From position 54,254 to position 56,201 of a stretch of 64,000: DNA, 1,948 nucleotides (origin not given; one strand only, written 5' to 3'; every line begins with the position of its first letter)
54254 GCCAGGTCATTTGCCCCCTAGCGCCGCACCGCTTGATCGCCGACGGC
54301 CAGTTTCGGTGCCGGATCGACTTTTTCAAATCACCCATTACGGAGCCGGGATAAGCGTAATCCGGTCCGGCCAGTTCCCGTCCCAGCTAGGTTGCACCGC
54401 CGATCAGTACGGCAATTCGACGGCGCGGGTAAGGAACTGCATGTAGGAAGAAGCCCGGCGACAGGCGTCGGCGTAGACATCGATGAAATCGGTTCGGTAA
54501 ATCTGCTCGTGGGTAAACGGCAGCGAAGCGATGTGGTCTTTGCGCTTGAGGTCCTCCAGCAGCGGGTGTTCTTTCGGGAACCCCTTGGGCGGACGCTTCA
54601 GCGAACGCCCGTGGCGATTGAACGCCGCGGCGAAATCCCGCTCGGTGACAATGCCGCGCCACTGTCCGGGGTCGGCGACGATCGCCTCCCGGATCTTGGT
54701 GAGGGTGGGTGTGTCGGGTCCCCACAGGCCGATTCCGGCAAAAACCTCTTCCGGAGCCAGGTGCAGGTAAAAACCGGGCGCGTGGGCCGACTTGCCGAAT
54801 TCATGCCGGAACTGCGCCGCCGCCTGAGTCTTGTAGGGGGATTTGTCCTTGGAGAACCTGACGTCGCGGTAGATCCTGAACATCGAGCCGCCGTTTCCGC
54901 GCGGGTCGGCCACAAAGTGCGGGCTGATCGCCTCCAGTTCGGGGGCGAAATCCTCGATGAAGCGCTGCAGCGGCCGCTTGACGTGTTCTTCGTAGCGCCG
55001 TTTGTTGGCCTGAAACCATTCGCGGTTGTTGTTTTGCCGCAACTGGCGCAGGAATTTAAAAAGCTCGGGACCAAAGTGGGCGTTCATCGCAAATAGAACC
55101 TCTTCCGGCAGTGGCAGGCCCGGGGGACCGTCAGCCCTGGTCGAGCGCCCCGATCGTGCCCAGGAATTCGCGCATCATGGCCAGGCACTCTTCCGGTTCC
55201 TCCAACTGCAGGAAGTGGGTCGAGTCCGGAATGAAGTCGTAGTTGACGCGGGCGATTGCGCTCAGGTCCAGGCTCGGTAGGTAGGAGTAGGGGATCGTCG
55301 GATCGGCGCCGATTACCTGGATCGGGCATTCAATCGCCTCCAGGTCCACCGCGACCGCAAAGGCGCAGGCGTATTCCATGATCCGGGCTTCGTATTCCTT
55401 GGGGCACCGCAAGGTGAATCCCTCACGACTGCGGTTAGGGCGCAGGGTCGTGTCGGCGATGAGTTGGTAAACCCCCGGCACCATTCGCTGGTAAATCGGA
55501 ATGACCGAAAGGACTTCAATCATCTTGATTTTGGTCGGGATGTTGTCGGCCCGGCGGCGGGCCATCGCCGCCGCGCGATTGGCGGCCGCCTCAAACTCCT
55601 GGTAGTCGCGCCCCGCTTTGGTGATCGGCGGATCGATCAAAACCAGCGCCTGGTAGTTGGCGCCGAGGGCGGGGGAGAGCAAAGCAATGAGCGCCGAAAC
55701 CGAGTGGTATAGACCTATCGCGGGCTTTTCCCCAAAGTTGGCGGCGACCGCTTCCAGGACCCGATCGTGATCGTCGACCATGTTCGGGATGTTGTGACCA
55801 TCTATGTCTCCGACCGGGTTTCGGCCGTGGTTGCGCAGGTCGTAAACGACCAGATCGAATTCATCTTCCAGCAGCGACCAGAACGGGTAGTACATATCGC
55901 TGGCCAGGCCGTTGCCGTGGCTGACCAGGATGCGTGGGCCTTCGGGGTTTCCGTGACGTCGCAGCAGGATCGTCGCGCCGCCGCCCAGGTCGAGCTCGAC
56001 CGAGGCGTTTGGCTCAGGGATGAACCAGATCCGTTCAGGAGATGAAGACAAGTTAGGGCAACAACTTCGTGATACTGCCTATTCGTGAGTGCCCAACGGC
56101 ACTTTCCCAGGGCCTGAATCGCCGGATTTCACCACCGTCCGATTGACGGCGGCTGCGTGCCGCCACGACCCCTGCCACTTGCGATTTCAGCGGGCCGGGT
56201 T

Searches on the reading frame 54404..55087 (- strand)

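Call 81: search_protein_families(library=pfam, proteins=[window:54404-55087:-], max_evalue=0.00001)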
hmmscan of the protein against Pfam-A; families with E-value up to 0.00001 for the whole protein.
window:54404-55087:- (227 aa): 1 family
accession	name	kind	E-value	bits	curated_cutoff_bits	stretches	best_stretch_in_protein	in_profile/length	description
PF09365.15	DUF2461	-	8.1e-67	225.6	22.8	1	9-218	2-208/208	Conserved hypothetical protein (DUF2461)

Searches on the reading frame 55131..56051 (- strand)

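Call 81: search_protein_families(library=pfam, proteins=[window:55131-56051:-], max_evalue=0.00001)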
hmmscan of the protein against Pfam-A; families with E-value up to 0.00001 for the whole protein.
window:55131-56051:- (306 aa): 3 families
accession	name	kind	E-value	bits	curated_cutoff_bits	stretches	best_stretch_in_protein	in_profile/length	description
PF12697.13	Abhydrolase_6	-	1.4e-15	59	26.3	1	41-290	1-215/217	Alpha/beta hydrolase family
PF12146.15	Hydrolase_4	-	2.1e-07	30.9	27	1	41-161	7-127/239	Serine aminopeptidase, S33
PF00561.26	Abhydrolase_1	-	4.5e-06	27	25.8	0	39-125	1-85/245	alpha/beta hydrolase fold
